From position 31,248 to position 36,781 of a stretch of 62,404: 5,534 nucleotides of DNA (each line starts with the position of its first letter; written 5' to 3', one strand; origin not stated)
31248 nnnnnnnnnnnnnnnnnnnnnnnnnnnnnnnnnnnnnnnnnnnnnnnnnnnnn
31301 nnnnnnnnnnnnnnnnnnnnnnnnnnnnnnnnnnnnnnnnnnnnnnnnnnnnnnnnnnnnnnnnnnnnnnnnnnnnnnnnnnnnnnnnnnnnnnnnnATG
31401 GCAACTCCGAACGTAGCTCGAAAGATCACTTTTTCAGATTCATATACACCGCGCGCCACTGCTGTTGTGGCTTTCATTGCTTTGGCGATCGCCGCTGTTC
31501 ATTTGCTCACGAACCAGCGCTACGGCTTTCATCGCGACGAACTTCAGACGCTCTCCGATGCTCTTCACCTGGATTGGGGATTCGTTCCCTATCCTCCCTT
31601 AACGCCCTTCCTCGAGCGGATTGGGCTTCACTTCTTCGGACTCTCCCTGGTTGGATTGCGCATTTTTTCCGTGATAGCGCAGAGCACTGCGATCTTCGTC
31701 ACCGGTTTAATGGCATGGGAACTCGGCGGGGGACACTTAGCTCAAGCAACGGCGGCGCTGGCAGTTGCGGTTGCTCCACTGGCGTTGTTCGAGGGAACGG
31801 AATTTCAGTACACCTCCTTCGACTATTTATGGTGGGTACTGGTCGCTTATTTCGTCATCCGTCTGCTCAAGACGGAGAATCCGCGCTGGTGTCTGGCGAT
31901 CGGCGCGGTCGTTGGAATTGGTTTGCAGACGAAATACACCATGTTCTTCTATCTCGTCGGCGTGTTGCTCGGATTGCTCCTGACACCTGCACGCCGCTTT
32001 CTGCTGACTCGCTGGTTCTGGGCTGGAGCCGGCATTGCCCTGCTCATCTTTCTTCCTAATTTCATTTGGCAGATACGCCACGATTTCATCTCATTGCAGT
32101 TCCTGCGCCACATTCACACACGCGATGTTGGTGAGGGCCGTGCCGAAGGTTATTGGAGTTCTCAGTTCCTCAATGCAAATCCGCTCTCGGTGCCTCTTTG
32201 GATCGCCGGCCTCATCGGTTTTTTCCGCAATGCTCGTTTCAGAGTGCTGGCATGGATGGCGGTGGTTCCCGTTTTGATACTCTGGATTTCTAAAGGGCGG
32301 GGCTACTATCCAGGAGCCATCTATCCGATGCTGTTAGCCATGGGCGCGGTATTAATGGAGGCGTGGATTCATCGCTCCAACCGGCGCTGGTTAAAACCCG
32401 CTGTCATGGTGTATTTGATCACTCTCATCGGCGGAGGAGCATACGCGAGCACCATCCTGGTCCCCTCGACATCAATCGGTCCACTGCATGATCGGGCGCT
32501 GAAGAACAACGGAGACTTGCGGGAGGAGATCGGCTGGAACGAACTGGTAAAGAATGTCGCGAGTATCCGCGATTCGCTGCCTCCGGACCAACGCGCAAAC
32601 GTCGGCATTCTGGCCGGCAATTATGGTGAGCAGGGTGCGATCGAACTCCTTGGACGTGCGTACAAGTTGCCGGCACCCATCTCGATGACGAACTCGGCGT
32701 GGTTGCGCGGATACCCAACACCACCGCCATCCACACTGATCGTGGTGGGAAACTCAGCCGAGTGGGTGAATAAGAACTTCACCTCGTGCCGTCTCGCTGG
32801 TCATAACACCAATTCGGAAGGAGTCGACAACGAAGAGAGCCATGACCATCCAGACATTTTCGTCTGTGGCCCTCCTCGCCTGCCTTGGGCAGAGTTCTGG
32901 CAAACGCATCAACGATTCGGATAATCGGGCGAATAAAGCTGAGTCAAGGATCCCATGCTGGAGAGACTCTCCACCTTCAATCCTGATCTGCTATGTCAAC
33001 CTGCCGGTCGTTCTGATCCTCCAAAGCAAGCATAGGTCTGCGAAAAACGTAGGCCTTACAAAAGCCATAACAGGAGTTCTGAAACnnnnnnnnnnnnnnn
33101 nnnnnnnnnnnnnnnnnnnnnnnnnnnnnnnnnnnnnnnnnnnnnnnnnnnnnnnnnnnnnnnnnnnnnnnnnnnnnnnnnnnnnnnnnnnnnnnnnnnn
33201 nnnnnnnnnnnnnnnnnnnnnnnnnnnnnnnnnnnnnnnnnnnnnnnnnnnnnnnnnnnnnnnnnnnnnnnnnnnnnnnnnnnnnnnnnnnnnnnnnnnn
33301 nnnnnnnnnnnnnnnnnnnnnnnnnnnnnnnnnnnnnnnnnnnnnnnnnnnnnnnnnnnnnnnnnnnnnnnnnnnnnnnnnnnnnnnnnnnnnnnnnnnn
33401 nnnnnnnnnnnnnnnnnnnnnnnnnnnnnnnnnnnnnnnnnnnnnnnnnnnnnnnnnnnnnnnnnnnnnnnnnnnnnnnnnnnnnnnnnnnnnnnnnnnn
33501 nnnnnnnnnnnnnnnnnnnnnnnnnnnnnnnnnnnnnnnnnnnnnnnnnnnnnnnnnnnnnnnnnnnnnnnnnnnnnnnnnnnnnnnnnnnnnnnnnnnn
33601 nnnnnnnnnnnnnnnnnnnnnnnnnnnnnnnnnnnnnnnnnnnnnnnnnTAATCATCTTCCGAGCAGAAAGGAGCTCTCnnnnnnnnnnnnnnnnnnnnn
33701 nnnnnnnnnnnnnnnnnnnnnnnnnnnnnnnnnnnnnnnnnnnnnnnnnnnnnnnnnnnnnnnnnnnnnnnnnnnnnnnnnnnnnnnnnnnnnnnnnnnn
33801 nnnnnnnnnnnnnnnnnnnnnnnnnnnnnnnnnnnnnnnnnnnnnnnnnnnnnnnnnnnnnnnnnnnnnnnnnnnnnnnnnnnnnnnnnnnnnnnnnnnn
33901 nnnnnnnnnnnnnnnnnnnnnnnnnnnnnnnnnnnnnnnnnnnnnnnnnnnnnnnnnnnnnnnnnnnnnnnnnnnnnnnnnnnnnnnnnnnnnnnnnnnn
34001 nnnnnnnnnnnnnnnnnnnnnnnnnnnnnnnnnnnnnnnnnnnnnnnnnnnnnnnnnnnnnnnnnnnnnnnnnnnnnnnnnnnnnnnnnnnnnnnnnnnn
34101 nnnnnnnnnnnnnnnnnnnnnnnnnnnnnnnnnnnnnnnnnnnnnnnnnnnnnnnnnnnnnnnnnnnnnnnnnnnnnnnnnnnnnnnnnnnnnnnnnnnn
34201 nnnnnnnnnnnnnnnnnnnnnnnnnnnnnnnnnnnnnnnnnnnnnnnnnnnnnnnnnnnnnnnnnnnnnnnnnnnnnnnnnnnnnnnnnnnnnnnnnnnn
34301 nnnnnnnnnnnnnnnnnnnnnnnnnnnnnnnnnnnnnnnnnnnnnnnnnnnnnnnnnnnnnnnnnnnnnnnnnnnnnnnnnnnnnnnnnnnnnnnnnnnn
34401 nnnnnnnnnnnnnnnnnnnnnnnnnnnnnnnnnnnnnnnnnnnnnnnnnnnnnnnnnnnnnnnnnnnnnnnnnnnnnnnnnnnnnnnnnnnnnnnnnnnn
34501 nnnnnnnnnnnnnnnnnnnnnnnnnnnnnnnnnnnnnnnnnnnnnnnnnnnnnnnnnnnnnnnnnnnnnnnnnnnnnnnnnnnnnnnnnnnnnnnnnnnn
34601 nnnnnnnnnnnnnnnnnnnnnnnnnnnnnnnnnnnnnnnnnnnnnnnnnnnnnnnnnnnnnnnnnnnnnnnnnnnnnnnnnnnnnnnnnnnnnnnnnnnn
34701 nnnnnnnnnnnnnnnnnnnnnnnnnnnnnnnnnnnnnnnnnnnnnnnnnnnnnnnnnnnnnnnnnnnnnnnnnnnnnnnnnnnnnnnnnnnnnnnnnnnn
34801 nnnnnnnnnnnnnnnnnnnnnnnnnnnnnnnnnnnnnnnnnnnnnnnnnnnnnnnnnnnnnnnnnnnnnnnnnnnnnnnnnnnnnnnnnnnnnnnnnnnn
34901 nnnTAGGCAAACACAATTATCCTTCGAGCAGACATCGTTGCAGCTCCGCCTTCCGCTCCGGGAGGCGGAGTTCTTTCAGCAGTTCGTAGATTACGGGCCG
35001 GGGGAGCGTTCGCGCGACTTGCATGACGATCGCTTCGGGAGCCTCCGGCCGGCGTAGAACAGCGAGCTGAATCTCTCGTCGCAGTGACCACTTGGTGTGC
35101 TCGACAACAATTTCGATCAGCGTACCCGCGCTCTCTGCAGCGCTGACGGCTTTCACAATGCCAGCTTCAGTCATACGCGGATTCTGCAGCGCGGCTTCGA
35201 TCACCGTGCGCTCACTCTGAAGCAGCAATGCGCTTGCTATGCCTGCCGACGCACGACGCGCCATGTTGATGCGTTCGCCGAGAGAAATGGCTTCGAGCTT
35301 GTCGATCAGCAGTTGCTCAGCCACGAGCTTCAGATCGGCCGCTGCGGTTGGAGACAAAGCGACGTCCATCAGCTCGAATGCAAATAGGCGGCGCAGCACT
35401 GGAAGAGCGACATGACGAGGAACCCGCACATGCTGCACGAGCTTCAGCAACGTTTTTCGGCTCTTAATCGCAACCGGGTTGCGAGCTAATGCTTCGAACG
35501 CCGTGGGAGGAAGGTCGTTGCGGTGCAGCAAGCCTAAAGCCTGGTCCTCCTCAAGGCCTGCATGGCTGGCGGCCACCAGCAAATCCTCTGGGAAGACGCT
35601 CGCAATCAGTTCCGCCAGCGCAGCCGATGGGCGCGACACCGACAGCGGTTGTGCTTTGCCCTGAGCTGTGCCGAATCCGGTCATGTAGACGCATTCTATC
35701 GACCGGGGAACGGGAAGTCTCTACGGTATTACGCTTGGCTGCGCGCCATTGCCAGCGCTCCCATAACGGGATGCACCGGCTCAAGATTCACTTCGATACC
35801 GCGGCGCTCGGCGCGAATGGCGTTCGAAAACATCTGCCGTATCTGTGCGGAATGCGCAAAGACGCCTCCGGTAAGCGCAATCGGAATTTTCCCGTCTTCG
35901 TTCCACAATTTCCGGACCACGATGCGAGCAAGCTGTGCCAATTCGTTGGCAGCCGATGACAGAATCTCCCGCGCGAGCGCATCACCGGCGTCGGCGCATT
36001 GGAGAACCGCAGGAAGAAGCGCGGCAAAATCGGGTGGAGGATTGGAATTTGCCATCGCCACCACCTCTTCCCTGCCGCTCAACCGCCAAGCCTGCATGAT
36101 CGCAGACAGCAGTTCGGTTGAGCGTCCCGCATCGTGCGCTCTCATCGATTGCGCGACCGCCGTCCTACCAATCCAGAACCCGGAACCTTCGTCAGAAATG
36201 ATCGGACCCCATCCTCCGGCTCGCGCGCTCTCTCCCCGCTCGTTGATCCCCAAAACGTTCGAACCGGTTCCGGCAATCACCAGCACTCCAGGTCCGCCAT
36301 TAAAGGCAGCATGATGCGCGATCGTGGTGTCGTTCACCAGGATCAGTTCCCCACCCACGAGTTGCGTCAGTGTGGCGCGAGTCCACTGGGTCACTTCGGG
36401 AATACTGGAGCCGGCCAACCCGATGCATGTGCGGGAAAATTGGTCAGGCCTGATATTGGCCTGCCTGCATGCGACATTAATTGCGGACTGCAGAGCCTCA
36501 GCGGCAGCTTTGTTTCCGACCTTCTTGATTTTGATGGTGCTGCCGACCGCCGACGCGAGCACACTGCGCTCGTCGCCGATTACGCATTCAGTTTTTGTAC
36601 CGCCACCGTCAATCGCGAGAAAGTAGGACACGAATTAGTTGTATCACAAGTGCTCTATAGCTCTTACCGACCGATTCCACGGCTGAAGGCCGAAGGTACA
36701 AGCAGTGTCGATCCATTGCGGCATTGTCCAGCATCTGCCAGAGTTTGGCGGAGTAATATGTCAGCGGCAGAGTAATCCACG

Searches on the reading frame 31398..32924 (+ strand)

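Call 16: search_protein_families(library=pfam, proteins=[window:31398-32924:+], max_evalue=0.001)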
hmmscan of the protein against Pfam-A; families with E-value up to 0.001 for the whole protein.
window:31398-32924:+ (508 aa): 1 family
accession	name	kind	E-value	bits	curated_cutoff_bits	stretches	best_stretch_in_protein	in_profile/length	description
PF13231.12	PMT_2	-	2.8e-21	76.8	26.1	1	66-224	3-160/160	Dolichyl-phosphate-mannose-protein mannosyltransferase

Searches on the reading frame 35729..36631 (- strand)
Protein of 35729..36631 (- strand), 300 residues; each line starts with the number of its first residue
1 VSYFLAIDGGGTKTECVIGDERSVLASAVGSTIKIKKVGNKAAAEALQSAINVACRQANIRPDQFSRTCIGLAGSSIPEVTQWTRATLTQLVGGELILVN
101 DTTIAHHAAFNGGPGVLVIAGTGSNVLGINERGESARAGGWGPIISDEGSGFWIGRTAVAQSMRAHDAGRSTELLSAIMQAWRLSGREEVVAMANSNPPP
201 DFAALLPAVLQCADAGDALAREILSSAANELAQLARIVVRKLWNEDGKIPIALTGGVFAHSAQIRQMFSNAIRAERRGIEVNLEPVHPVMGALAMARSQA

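Call 52: search_protein_families(library=pfam, proteins=[window:35729-36631:-], max_evalue=0.0001)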
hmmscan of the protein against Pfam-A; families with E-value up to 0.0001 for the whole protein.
window:35729-36631:- (300 aa): 1 family
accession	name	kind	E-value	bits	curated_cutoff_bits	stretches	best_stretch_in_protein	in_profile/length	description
PF01869.26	BcrAD_BadFG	-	2.5e-39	135.9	31.5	1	7-293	3-268/271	BadF/BadG/BcrA/BcrD ATPase family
